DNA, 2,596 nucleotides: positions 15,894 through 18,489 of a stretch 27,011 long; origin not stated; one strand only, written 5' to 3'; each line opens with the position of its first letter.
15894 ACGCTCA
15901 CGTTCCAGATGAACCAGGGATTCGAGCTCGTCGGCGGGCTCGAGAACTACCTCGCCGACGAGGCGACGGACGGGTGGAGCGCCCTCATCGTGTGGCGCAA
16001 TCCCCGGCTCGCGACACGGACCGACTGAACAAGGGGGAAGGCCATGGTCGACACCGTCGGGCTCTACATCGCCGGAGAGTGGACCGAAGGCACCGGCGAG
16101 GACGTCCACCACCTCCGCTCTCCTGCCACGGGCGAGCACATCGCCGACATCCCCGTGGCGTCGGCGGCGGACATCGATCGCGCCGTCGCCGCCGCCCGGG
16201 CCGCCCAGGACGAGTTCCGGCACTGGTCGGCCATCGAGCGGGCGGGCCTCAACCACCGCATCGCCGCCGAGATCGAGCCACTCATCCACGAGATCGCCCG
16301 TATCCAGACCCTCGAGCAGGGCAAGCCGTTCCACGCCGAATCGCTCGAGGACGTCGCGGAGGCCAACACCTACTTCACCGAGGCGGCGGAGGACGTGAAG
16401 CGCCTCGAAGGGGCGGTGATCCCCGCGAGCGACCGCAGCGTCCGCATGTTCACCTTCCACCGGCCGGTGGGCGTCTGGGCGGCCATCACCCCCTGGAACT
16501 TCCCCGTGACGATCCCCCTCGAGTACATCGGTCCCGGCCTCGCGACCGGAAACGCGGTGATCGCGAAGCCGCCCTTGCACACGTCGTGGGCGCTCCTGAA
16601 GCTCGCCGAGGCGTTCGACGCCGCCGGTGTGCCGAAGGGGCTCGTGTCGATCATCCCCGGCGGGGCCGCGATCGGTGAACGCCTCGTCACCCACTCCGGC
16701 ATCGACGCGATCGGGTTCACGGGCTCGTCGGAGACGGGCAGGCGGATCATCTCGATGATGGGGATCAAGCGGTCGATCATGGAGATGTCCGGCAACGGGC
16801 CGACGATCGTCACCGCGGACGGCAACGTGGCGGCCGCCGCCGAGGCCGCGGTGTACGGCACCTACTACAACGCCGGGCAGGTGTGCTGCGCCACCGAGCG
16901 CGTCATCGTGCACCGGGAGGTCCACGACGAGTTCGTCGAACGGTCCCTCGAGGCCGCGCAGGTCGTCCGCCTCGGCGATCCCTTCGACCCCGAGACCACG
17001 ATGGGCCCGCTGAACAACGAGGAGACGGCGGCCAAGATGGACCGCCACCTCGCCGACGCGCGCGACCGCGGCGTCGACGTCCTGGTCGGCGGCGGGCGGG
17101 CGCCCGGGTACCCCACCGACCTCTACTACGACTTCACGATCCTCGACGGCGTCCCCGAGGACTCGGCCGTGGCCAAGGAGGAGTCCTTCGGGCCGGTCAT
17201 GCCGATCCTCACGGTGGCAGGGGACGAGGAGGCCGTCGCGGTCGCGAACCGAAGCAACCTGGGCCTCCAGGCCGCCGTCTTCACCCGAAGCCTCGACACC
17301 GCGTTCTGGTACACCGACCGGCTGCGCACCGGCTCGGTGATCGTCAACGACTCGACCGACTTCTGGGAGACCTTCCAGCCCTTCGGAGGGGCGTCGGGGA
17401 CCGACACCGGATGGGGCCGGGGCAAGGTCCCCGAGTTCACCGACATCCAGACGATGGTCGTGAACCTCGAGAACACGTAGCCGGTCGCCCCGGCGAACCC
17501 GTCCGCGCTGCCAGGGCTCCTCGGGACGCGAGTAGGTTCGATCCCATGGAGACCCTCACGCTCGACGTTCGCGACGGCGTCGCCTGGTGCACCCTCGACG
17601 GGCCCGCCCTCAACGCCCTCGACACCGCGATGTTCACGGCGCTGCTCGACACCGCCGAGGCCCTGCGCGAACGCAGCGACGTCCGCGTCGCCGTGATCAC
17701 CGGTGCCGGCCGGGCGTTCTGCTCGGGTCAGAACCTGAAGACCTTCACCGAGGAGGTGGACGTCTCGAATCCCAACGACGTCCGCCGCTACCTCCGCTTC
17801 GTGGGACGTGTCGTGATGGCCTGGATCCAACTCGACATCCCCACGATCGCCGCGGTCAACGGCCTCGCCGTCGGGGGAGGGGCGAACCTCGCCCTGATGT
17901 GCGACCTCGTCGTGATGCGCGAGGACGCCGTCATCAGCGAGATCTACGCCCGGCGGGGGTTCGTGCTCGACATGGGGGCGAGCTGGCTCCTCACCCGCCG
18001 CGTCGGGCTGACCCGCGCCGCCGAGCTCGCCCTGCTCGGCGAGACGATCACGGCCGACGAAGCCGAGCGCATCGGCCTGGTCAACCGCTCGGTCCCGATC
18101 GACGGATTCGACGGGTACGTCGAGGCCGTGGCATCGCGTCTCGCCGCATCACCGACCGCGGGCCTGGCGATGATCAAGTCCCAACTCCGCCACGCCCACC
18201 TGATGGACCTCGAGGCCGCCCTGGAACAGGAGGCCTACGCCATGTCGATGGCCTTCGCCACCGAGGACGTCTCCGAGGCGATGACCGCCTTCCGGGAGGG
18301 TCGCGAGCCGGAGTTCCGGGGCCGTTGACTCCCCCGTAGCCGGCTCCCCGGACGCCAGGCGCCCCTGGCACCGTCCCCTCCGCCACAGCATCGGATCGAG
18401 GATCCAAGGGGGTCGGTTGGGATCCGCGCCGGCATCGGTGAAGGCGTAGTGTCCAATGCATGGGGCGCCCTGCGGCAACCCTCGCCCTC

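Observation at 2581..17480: Candidate acylation-protected polyamine/agmatine catabolic pathway (GNAT + C45 in place of PuuA/PuuD)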

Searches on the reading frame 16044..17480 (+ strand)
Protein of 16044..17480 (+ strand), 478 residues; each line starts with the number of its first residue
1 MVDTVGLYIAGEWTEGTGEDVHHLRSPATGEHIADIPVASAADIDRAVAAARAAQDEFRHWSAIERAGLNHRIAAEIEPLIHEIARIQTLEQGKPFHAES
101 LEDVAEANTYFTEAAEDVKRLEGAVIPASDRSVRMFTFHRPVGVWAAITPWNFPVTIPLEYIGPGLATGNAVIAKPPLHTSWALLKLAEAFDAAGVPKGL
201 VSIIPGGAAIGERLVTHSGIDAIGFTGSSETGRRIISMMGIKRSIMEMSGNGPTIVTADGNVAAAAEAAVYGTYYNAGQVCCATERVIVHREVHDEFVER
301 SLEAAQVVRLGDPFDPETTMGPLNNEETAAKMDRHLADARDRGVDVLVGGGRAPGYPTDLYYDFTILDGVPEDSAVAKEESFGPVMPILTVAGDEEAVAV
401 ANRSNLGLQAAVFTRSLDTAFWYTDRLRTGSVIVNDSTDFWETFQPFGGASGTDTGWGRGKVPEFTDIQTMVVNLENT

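Call 6: search_protein_families(library=pfam, proteins=[window:16044-17480:+])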
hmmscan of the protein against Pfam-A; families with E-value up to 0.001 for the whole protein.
window:16044-17480:+ (478 aa): 1 family
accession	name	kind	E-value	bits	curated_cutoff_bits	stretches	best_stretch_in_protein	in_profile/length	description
PF00171.27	Aldedh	-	4.1e-137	457.9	23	1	13-470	1-460/461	Aldehyde dehydrogenase family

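Call 8: search_protein_families(library=ncbifam, proteins=[window:16044-17480:+], max_evalue=0.00001)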
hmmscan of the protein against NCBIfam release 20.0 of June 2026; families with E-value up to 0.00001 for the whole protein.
window:16044-17480:+ (478 aa): 44 families (the best 25 are shown)
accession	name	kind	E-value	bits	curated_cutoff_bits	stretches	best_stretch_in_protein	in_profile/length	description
NF040648.1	lactal_redase_Meth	equivalog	2.2e-103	346.8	650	1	8-459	2-444/463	lactaldehyde dehydrogenase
NF042993.1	AlphKGSA_gudD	equivalog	5.2e-99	332.2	770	1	6-473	5-480/481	alpha-ketoglutaric semialdehyde dehydrogenase GucD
NF009725.0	PRK13252.1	equivalog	1.6e-95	320.4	593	1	5-477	7-483/488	betaine-aldehyde dehydrogenase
TIGR01804.1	BADH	equivalog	4.7e-95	318.8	668.6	1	8-459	1-453/467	betaine-aldehyde dehydrogenase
NF006916.0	PRK09407.1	equivalog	1.2e-94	317.8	521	1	19-472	33-491/526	succinic semialdehyde dehydrogenase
TIGR01780.1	SSADH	subfamily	6.3e-94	315.4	646.35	1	26-459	3-434/448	succinate-semialdehyde dehydrogenase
NF045736.1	PaDhStyDRhodo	equivalog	2.8e-93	313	800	1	5-456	3-458/479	phenylacetaldehyde dehydrogenase StyD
NF010000.0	PRK13473.1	subfamily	1.7e-91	307.3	615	1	7-451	5-448/475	aminobutyraldehyde dehydrogenase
NF052305.1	DioxValDhHalo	equivalog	4.6e-89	299.5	750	1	1-451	1-455/483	2,5-dioxovalerate dehydrogenase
NF007497.0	PRK10090.1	equivalog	2.5e-87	293.7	500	1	6-475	8-477/480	aldehyde dehydrogenase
NF008415.0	PRK11241.1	equivalog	4.5e-86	289.5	828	1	8-456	14-461/482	NADP-dependent succinate-semialdehyde dehydrogenase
TIGR02299.1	HpaE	equivalog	4.3e-85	286.1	638.35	1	6-459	2-462/488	5-carboxymethyl-2-hydroxymuconate semialdehyde dehydrogenase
NF007352.0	PRK09847.1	equivalog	5.2e-83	279.2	850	1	7-476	22-494/495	aldehyde dehydrogenase PuuC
TIGR03216.1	OH_muco_semi_DH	equivalog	5e-82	276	693.25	1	8-472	4-478/481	2-hydroxymuconic semialdehyde dehydrogenase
NF045735.1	PaDhStyDPseudo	equivalog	3.6e-79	266.7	850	1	7-473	5-481/483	phenylacetaldehyde dehydrogenase StyD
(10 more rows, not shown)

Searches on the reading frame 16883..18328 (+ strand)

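Call 6: search_protein_families(library=pfam, proteins=[window:16883-18328:+])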
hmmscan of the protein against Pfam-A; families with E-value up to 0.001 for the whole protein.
window:16883-18328:+ (481 aa): 2 families
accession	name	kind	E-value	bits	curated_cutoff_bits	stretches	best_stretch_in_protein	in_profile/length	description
PF00378.25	ECH_1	-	9.8e-53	179.5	27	1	230-480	3-250/251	Enoyl-CoA hydratase/isomerase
PF16113.10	ECH_2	-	9.6e-26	91.5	27.2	1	237-472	5-240/335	Enoyl-CoA hydratase/isomerase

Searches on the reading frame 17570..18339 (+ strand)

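Call 7: search_protein_families(library=pfam, proteins=[window:17587-18339:+])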
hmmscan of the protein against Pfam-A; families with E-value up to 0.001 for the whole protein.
window:17587-18339:+ (250 aa): 0 families

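Call 98: search_protein_families(library=ncbifam, proteins=[window:17570-18328:+], max_evalue=1e-10)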
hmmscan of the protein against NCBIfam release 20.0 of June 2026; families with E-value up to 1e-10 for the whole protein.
window:17570-18328:+ (252 aa): 67 families (the best 25 are shown)
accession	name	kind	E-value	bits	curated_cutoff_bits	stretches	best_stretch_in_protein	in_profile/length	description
NF006699.0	PRK09245.1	subfamily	1.6e-54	185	354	1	4-252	13-266/266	crotonase/enoyl-CoA hydratase family protein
NF006107.0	PRK08258.1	equivalog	5.4e-53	180.1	330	1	2-252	25-277/277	enoyl-CoA hydratase family protein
TIGR02280.1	PaaB1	equivalog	1.7e-50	171.9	345.15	1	2-252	7-256/256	2-(1,2-epoxy-1,2-dihydrophenyl)acetyl-CoA isomerase PaaG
NF004635.0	PRK05981.1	equivalog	1.4e-49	169.1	351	1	2-252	12-266/266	enoyl-CoA hydratase/isomerase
NF051848.1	EnCoAHydtEchA19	equivalog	5.9e-47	160.4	400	1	7-252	13-258/258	enoyl-CoA hydratase EchA19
NF046063.1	oxepin_alt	equivalog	2.2e-44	151.9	300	1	13-248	20-254/254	oxepin-CoA hydrolase, alternative type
NF004857.0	PRK06210.1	equivalog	4.4e-44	150.9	341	1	3-251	18-274/275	enoyl-CoA hydratase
NF005700.0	PRK07511.1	subfamily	4.8e-44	150.9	274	1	13-250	23-259/260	enoyl-CoA hydratase family protein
NF004840.0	PRK06190.1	equivalog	3e-41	141.7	253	1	2-234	12-244/260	enoyl-CoA hydratase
NF004525.0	PRK05870.1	equivalog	3.5e-41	141.8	285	1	2-242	11-247/249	enoyl-CoA hydratase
NF004517.0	PRK05862.1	equivalog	1e-40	139.9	396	1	2-251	12-256/257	enoyl-CoA hydratase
NF004781.0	PRK06127.1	subfamily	3.2e-40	138.5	291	1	2-252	19-269/269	enoyl-CoA hydratase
NF005802.0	PRK07657.1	equivalog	5.4e-40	137.6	363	1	4-251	14-259/260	enoyl-CoA hydratase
NF007239.0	PRK09674.1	equivalog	6.5e-40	137.2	371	1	2-252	12-257/257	2,3-dehydroadipyl-CoA hydratase PaaF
NF006109.0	PRK08260.1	subfamily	7.8e-40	137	320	1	2-251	12-277/296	enoyl-CoA hydratase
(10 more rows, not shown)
